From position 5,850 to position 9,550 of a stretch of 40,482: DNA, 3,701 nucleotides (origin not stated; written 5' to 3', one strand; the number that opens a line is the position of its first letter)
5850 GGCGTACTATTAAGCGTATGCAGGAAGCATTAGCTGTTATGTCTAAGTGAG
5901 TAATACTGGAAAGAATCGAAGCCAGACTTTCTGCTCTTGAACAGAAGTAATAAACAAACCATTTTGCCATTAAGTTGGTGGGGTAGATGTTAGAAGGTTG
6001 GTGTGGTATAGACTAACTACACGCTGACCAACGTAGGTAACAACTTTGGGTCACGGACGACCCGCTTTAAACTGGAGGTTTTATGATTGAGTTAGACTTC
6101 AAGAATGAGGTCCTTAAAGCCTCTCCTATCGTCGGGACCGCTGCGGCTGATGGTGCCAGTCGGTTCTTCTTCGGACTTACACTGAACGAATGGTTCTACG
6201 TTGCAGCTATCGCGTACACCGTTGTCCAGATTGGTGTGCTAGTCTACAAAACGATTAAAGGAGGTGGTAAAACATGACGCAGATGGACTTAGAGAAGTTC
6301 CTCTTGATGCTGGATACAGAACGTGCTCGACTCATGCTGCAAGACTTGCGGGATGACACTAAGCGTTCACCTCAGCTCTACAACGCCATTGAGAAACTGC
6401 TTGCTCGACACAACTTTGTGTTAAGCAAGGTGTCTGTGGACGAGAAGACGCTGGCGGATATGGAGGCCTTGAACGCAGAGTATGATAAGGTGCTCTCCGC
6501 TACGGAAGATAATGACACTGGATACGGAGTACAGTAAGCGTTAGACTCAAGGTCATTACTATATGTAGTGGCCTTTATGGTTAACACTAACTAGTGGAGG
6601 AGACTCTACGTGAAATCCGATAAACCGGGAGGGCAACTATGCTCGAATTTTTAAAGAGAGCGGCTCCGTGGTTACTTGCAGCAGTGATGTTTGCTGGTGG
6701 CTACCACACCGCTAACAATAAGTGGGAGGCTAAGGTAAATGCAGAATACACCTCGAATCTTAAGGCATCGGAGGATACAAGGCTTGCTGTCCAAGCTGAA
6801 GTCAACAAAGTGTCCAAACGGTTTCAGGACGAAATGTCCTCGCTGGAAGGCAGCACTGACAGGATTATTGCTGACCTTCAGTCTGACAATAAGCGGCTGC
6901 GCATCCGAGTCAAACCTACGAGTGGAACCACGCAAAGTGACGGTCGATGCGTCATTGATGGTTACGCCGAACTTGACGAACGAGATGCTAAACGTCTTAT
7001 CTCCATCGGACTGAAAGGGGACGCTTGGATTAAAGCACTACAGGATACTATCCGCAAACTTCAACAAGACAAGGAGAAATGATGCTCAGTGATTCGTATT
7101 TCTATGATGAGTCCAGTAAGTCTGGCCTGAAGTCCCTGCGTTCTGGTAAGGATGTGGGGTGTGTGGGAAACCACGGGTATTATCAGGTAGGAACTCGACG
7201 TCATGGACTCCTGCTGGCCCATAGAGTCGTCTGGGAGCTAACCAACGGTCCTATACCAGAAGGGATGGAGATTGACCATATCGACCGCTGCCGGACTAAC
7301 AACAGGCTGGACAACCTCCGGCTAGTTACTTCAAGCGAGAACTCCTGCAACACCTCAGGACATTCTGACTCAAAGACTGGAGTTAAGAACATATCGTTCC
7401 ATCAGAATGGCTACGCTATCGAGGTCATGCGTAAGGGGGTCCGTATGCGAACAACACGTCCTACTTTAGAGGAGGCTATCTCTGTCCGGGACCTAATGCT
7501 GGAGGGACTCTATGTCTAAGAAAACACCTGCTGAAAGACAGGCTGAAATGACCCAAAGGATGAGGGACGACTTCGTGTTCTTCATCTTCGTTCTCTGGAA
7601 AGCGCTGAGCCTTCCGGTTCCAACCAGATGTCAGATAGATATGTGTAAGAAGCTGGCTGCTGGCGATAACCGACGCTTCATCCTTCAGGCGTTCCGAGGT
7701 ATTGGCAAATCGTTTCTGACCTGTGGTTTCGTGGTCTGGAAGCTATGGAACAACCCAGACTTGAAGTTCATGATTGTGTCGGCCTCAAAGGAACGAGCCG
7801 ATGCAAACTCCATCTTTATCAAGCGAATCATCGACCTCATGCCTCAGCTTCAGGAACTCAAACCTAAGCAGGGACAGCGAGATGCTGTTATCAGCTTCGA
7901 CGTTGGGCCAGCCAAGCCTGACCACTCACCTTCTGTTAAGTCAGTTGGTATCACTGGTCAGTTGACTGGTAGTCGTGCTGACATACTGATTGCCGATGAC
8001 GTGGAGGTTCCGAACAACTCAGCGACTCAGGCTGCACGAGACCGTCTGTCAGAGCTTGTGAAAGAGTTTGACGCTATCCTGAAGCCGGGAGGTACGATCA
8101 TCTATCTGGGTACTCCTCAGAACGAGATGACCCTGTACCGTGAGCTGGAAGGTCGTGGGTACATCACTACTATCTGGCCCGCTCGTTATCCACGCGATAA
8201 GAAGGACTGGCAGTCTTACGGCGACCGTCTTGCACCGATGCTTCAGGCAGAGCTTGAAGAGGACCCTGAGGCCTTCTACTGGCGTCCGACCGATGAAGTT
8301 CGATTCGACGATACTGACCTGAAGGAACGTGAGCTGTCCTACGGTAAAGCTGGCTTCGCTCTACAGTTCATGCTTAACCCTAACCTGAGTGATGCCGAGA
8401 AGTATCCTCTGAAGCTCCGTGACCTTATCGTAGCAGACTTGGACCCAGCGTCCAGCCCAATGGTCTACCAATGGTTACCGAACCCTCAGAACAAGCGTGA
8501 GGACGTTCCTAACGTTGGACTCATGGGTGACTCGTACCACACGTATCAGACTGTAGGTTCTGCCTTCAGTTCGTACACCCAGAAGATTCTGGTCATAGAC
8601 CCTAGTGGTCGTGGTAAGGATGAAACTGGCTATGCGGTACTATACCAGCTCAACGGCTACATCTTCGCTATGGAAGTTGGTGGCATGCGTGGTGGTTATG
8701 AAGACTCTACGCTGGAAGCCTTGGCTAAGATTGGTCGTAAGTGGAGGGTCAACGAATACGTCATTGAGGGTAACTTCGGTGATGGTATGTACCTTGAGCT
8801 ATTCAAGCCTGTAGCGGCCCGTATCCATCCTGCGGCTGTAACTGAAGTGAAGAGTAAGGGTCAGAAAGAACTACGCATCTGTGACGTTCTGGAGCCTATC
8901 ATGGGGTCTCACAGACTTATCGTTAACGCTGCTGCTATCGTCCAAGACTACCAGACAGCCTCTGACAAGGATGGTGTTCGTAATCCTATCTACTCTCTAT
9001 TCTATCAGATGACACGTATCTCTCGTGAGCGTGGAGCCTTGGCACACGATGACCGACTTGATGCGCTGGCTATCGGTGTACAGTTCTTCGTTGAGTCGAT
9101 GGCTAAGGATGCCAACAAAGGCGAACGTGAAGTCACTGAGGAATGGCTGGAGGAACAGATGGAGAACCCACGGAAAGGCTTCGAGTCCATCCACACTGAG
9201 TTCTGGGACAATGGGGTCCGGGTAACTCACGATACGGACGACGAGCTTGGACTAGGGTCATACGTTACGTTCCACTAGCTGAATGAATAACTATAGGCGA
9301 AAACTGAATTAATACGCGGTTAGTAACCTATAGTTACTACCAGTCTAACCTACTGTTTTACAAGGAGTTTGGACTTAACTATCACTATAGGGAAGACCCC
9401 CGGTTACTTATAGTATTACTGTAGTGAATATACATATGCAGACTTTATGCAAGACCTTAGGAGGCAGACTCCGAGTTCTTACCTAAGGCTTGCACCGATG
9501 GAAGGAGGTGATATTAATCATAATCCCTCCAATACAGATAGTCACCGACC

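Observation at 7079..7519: HNH endonuclease inserted between Rz and the large terminase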

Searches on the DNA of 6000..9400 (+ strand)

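Call 5: search_dna_similar(query=window:6000-9400:+, collection=phages, mode=near, max_rows=40)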
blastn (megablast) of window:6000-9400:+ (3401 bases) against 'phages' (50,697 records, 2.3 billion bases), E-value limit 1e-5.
Records with a match: 726; places in all: 765; records where one place covers at least 80% of the query: 186.
Best place of each record, by identity: 95-99% 52; 90-95% 488; 80-90% 66; 60-80% 120.
By first word of the organism name: Klebsiella 375; Escherichia 119; Salmonella 67; Yersinia 29; Enterobacter 26; Kayfunavirus 17; Citrobacter 16; Shigella 10; Pseudomonas 9; Dickeya 7; and 22 more.
By host as written in the record: Klebsiella pneumoniae 192; - 106; Escherichia coli 62; Klebsiella pneumoniae 135080 29; Salmonella enterica subsp. enterica serovar Typhi 28; Enterobacter cloacae 13; Salmonella enterica subsp. enterica serovar Typhi strain BRD948 10; Klebsiella sp. 10; and 170 more.
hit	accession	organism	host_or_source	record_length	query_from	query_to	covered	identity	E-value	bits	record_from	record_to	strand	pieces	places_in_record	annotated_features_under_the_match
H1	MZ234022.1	Escherichia phage vB_EcoP-101120B1-2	Escherichia coli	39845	1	3401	100%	97.5%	0e+0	5816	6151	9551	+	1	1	terminase large subunit | Rz-like lysis protein | HNH homing endonuclease | DNA packaging protein A | class II holin | and 1 other names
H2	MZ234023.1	Escherichia phage vB_EcoP-101120B2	Escherichia coli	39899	1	3401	100%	97.5%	0e+0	5816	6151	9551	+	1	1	terminase large subunit | Rz-like lysis protein | HNH homing endonuclease | DNA packaging protein A | class II holin | and 1 other names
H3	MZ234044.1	Escherichia phage vB_EcoP-PM129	Escherichia coli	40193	1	3401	100%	97.5%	0e+0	5816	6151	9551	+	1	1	terminase large subunit | Rz-like lysis protein | HNH homing endonuclease | DNA packaging protein A | class II holin | and 1 other names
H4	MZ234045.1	Escherichia phage vB_EcoP-PM131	Escherichia coli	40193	1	3401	100%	97.5%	0e+0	5816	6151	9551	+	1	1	terminase large subunit | Rz-like lysis protein | HNH homing endonuclease | DNA packaging protein A | class II holin | and 1 other names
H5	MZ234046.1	Escherichia phage vB_EcoP-PM137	Escherichia coli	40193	1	3401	100%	97.5%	0e+0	5816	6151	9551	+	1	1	terminase large subunit | Rz-like lysis protein | HNH homing endonuclease | DNA packaging protein A | class II holin | and 1 other names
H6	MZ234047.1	Escherichia phage vB_EcoP-PM139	Escherichia coli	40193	1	3401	100%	97.5%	0e+0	5816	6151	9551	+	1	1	terminase large subunit | Rz-like lysis protein | HNH homing endonuclease | DNA packaging protein A | class II holin | and 1 other names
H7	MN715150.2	Citrobacter phage NS1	Citrobacter freundii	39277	6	3401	99%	93.3%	0e+0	4975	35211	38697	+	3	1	terminase large subunit | homing endonuclease | endopeptidase rz | terminase small subunit | holin class II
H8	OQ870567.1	Escherichia phage SR04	Escherichia coli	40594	2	3278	96%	95.6%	0e+0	5252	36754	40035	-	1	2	hypothetical protein (x5)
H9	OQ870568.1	Escherichia phage Zappy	Escherichia coli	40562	6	3278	96%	95.6%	0e+0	5252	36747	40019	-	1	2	hypothetical protein (x5)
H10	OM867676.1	Salmonella phage PRF-SP2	Salmonella enterica subsp. enterica ...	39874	74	3399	98%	90.6%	0e+0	4399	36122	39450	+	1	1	terminase large subunit | spanin | hypothetical protein (x2) | terminase small subunit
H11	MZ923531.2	Salmonella phage PRF-SP1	Salmonella enterica subsp. enterica ...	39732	74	3399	98%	90.6%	0e+0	4399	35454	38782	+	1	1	terminase large subunit | spanin | hypothetical protein (x2) | terminase small subunit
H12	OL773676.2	Salmonella phage PRF-SP4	Salmonella enterica subsp. enterica ...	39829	74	3399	98%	90.6%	0e+0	4399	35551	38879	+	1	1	terminase large subunit | spanin inner membrane subunit | hypothetical protein (x2) | terminase small subunit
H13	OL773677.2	Salmonella phage PRF-SP5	Salmonella enterica subsp. enterica ...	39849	74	3399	98%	90.6%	0e+0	4399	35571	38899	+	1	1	terminase large subunit | spanin inner membrane subunit | hypothetical protein (x2) | terminase small subunit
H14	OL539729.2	Salmonella phage PRF-SP3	Salmonella enterica subsp. enterica ...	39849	74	3399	98%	90.6%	0e+0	4399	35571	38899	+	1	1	terminase, large subunit | spanin | hypothetical protein (x2) | terminase, small subunit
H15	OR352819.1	Salmonella phage PRF-SP11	Salmonella enterica subsp. enterica ...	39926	74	3399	98%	90.6%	0e+0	4399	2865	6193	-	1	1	terminase large subunit | spanin | hypothetical protein (x2) | terminase small subunit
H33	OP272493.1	Enterobacter phage 04_vB_Eclo_IJM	Enterobacter cloacae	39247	8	3280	96%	86.8%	0e+0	3627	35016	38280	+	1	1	terminase large subunit (x4) | DNA packaging protein A | HNH homing endonuclease | Rz-like lysis protein | hypothetical protein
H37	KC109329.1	Escherichia phage CLB_P1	-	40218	6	3401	86%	94.5%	0e+0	4505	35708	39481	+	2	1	large terminase subunit | putative protease | lambda RZ-like lysis protein (x2) | small terminase subunit | type II holin | and 1 other names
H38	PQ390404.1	Bacteriophage ST1749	water, soil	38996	2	3401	85%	95.3%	0e+0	4594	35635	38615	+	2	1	terminase large subunit | Rz-like spanin | terminase small subunit | holin | tail protein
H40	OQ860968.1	Salmonella phage ST56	Salmonella enterica subsp. enterica ...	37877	6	3401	84%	95.8%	0e+0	4638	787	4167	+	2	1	terminase large subunit | Rz-like lysis protein | hypothetical protein (x2) | DNA packaging protein A | class II holin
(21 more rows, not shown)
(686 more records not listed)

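Call 7: get_annotated_region(hit=H1, flank=3000)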
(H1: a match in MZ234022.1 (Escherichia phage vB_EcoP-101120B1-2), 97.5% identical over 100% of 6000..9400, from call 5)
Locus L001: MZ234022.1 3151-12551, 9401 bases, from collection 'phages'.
description: Escherichia phage vB_EcoP-101120B1-2, complete genome.
organism: Escherichia phage vB_EcoP-101120B1-2 (NCBI taxid 2865799)
taxonomy: Viruses; Duplodnaviria; Heunggongvirae; Uroviricota; Caudoviricetes; Autographiviridae; Studiervirinae; Kayfunavirus
host: Escherichia coli; source: -; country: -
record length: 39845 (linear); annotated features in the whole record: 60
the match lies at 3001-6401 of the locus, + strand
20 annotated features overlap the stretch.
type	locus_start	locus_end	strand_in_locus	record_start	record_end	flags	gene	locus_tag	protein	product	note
CDS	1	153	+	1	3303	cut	-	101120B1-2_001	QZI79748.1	peptidoglycan lytic exotransglycosylase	Phage DNA ejectosomeComponent Gp16, peptidoglycan lytic exotransglycosylase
CDS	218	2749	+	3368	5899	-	-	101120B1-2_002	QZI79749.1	hypothetical protein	-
CDS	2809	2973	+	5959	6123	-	-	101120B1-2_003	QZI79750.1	tail fiber protein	-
CDS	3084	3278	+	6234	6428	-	-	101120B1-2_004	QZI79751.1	class II holin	holin,ClassII Gp17.5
CDS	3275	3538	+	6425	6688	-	-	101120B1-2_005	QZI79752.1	DNA packaging protein A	DNA packaging protein A, T7-like gp18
CDS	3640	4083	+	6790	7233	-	-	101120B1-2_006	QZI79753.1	Rz-like lysis protein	Rz-like lysisprotein Gp18.5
CDS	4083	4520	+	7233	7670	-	-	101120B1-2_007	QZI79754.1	HNH homing endonuclease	HNH homing endonuclease (ACLAME 27)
CDS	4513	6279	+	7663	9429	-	-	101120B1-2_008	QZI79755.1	terminase large subunit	terminase large subunit Gp19, DNA packaging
CDS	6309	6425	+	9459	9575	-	-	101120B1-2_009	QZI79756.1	hypothetical protein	-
CDS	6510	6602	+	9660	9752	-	-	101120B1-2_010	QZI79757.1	hypothetical protein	-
CDS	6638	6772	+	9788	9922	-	-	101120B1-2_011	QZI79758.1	hypothetical protein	-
CDS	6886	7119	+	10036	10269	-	-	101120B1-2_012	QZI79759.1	hypothetical protein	-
CDS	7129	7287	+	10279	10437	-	-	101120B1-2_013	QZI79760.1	hypothetical protein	-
CDS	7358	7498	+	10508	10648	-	-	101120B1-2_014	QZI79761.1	hypothetical protein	-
CDS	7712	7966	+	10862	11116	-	-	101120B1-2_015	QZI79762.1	hypothetical protein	-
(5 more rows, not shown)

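Call 8: search_dna_similar(query=window:7079-7519:+, collection=phages, mode=distant, max_rows=60, rows=spread)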
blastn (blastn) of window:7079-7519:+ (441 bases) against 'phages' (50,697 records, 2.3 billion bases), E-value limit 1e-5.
Records with a match: 100; places in all: 105; records where one place covers at least 80% of the query: 39.
Best place of each record, by identity: >=99% 8; 95-99% 28; 90-95% 8; 80-90% 12; 60-80% 44.
By first word of the organism name: Salmonella 54; Escherichia 26; Enterobacter 7; Citrobacter 5; Kayfunavirus 3; Klebsiella 2; Staphylococcus 1; Hafnia 1; Enterococcus 1.
By host as written in the record: - 27; Escherichia coli 17; Salmonella enterica subsp. enterica serovar Typhi 9; Salmonella enterica subsp. enterica serovar Paratyphi C 5; Citrobacter rodentium 4; Salmonella enterica subsp. enterica serovar Paratyphi B 4; Salmonella enterica subsp. enterica serovar Paratyphi A 4; Enterobacter cloacae 4; and 17 more.
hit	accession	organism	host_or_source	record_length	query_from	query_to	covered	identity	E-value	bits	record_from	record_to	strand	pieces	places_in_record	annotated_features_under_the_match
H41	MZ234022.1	Escherichia phage vB_EcoP-101120B1-2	Escherichia coli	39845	1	441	100%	99.8%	0e+0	792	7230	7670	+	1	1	HNH homing endonuclease | terminase large subunit | Rz-like lysis protein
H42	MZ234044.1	Escherichia phage vB_EcoP-PM129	Escherichia coli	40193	1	441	100%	99.8%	0e+0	792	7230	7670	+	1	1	HNH homing endonuclease | terminase large subunit | Rz-like lysis protein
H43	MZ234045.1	Escherichia phage vB_EcoP-PM131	Escherichia coli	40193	1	441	100%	99.8%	0e+0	792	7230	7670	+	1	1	HNH homing endonuclease | terminase large subunit | Rz-like lysis protein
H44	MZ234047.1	Escherichia phage vB_EcoP-PM139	Escherichia coli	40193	1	441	100%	99.8%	0e+0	792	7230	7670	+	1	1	HNH homing endonuclease | terminase large subunit | Rz-like lysis protein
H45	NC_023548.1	Citrobacter phage CR8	Citrobacter rodentium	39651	1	441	100%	98.9%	0e+0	774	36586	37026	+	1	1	3.8A: HNH endonuclease | 3.8A: misc_feature | 19: terminase large subunit | 18.5: Rz-like spanin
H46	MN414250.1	Escherichia phage RDN8.1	Escherichia coli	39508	1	441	100%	98.6%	0e+0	769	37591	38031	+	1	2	HNH homing endonuclease | terminase large subunit; circularly permutated genome; the cohesive ... | Rz-like lysis protein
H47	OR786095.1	Staphylococcus phage MBBL139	Staphylococcus aureus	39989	1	441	100%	98.6%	0e+0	769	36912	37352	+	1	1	hypothetical protein (x3)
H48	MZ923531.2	Salmonella phage PRF-SP1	Salmonella enterica subsp. enterica ...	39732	2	441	100%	98.4%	0e+0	763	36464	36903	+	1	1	hypothetical protein | terminase large subunit | spanin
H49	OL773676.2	Salmonella phage PRF-SP4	Salmonella enterica subsp. enterica ...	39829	2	441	100%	98.4%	0e+0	763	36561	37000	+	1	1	hypothetical protein | terminase large subunit | spanin inner membrane subunit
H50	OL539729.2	Salmonella phage PRF-SP3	Salmonella enterica subsp. enterica ...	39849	2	441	100%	98.4%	0e+0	763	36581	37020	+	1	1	hypothetical protein | terminase, large subunit | spanin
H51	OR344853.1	Salmonella phage PRF-SP9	Salmonella enterica subsp. enterica ...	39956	2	441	100%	98.4%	0e+0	763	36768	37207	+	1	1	hypothetical protein | terminase large subunit | spanin inner membrane subunit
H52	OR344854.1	Salmonella phage PRF-SP10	Salmonella enterica subsp. enterica ...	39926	2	441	100%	98.4%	0e+0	763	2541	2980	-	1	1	hypothetical protein | terminase large subunit | spanin inner membrane subunit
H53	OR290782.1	Salmonella phage PRF-SP8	Salmonella enterica subsp. enterica ...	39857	2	441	100%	98.4%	0e+0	763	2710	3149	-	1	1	hypothetical protein | terminase large subunit | spanin inner membrane subunit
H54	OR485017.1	Salmonella phage STP-SP1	Salmonella enterica subsp. enterica ...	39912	2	441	100%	98.4%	0e+0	763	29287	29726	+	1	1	hypothetical protein | terminase large subunit | spanin, inner membrane subunit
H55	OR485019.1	Salmonella phage STP-SP3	Salmonella enterica subsp. enterica ...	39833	2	441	100%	98.4%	0e+0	763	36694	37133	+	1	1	hypothetical protein | terminase large subunit | spanin, inner membrane subunit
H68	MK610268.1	Hafnia phage vB_HpaA_yong1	Hafnia paralvei LY-23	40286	135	441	70%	71.0%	1e-34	153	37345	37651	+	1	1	homing endonuclease | terminase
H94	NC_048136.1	Escherichia phage Ro45lw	Escherichia coli STEC O45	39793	383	441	13%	96.6%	2e-17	95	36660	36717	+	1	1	terminase large subunit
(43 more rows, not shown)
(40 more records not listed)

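Call 9: get_annotated_region(hit=H37, flank=500)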
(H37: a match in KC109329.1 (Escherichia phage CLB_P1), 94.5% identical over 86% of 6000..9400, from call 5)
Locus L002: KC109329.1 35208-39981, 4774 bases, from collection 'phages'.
description: Escherichia phage CLB_P1, complete genome.
organism: Escherichia phage CLB_P1 (NCBI taxid 1262524)
taxonomy: Viruses; Duplodnaviria; Heunggongvirae; Uroviricota; Caudoviricetes; Autographiviridae; Studiervirinae; Kayfunavirus
host: -; source: -; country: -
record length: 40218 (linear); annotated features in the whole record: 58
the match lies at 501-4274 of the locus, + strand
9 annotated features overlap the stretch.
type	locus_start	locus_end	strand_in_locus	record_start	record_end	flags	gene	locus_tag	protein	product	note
CDS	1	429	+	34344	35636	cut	-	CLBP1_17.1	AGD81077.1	hypothetical protein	hypothetical gp17.1 protein; similar to Escherichia coli 55989 putative phage protein YP_002403617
CDS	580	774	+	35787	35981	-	-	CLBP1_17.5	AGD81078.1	type II holin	similar to Enterobacteria phage K1F gp17.5 protein; type II holins have two putative transmembrane domains and are ...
CDS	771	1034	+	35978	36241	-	-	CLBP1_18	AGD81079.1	small terminase subunit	similar to Enterobacteria phage K1F DNA packaging protein gp18; involved in the packaging of genome monomers into a ...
CDS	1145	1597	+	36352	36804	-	-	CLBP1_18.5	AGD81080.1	lambda RZ-like lysis protein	similar to Enterobacteria phage EcoDS1 phage lambda Rz-like lysis protein gp18.5 protein analog of phage lambda protein ...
CDS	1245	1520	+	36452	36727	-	-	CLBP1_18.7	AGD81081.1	lambda RZ-like lysis protein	-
CDS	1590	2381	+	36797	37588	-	-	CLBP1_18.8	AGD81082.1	putative protease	similar to Escherichia coli O127:H6 str. E2348/69 predicted protease YP_002330251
CDS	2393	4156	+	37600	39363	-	-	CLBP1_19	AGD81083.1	large terminase subunit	similar to Enterobacteria phage K1F gp19 protein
CDS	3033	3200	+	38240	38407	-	-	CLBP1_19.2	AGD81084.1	hypothetical protein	putative gp19.2 protein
CDS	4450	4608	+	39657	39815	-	-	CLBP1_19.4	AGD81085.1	hypothetical protein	similar to Enterobacteria phage K1F gp 19.4 protein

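Call 10: get_annotated_region(hit=H38, flank=500)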
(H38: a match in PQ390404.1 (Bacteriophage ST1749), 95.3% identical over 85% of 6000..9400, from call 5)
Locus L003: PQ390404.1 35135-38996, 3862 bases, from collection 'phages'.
description: Bacteriophage ST1749, complete genome.
organism: Bacteriophage ST1749 (NCBI taxid 3369601)
taxonomy: Viruses; Duplodnaviria; Heunggongvirae; Uroviricota; Caudoviricetes; Autographiviridae; Studiervirinae; Kayfunavirus
host: -; source: water, soil; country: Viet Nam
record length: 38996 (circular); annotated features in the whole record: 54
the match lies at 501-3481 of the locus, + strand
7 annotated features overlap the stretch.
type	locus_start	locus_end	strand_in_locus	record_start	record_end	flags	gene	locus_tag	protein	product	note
CDS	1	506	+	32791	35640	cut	-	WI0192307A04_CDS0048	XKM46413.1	tail protein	-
CDS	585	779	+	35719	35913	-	-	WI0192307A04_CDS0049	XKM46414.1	holin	-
CDS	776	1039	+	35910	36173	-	-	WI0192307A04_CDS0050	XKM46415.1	terminase small subunit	-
CDS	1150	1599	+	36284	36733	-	-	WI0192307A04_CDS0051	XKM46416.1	Rz-like spanin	-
CDS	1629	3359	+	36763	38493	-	-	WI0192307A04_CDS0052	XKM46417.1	terminase large subunit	-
CDS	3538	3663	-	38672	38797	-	-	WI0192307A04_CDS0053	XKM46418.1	hypothetical protein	-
CDS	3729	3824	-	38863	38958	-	-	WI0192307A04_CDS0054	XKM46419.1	hypothetical protein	-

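Call 11: get_annotated_region(hit=H94, flank=1500)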
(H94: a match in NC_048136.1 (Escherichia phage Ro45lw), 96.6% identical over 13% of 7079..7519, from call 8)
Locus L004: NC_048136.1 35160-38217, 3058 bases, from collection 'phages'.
description: Escherichia phage vB_EcoP-Ro45lw, complete genome.
organism: Escherichia phage Ro45lw (NCBI taxid 2498616)
taxonomy: Viruses; Duplodnaviria; Heunggongvirae; Uroviricota; Caudoviricetes; Autographiviridae; Studiervirinae; Kayfunavirus; Kayfunavirus Ro45lw
host: Escherichia coli STEC O45; source: non-fecal compost sample; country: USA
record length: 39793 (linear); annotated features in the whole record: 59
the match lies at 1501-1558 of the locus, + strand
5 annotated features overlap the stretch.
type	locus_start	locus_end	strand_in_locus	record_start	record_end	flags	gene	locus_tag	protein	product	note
CDS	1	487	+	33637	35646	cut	-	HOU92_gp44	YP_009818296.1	tail fiber protein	-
CDS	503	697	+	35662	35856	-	-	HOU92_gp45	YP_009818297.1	holin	AA sequence similar to locus_tag='BOX15_gp45'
CDS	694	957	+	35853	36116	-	-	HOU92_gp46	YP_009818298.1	terminase small subunit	AA sequence similar to MF630921.1:36636..36899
CDS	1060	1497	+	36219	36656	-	-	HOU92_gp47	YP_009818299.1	Rz-like spanin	-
CDS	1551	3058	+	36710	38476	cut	-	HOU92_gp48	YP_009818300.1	terminase large subunit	AA sequence similar to locus_tag='CF82_gp56'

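Call 12: get_annotated_region(hit=H40, flank=500)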
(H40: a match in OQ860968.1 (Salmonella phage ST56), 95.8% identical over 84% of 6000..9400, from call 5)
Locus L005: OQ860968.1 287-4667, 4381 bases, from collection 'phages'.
description: Salmonella phage ST56, partial genome.
organism: Salmonella phage ST56 (NCBI taxid 3027702)
taxonomy: Viruses; Duplodnaviria; Heunggongvirae; Uroviricota; Caudoviricetes; Autographiviridae; Studiervirinae; Kayfunavirus
host: Salmonella enterica subsp. enterica serovar Typhi; source: Environmental water; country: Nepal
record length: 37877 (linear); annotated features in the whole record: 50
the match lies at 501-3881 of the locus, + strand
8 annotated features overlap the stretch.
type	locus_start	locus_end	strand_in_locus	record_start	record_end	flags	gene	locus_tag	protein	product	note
CDS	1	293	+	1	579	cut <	-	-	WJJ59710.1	putative maturation protein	-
CDS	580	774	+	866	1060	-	-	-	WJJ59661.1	class II holin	holin, class II Gp17.5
CDS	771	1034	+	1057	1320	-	-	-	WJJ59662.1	DNA packaging protein A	DNA packaging protein A, T7-like gp18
CDS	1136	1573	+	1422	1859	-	-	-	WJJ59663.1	Rz-like lysis protein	Rz-like lysis protein Gp18.5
CDS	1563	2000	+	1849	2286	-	-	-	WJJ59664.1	hypothetical protein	-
CDS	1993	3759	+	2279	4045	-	-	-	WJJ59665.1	terminase large subunit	terminase large subunit Gp19, DNA packaging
CDS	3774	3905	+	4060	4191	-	-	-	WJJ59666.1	hypothetical protein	-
CDS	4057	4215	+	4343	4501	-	-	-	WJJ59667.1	hypothetical protein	-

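Call 22: get_annotated_region(hit=H10, flank=300)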
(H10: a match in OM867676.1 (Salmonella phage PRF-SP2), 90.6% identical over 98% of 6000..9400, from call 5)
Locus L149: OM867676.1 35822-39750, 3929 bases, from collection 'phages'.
description: Salmonella phage PRF-SP2, complete genome.
organism: Salmonella phage PRF-SP2 (NCBI taxid 2928752)
taxonomy: Viruses; Duplodnaviria; Heunggongvirae; Uroviricota; Caudoviricetes; Autographiviridae; Studiervirinae; Kayfunavirus
host: Salmonella enterica subsp. enterica serovar Paratyphi B; source: rainforest wet soil; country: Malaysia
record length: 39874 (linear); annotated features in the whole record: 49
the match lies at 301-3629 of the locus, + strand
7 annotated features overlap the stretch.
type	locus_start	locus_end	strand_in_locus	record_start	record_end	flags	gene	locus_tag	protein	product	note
CDS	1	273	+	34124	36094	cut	-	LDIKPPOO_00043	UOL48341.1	tail spike protein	-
CDS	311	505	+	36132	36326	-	-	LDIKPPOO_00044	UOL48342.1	hypothetical protein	-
CDS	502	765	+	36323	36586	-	-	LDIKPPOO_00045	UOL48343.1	terminase small subunit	terminase, small subunit gp18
CDS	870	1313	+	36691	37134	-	-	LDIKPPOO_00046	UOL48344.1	spanin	spanin, inner membrane subunit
CDS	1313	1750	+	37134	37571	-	-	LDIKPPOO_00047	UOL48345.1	hypothetical protein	-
CDS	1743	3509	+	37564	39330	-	-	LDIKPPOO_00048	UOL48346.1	terminase large subunit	terminase, large subunit gp19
CDS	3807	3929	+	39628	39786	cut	-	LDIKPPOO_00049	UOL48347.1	hypothetical protein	-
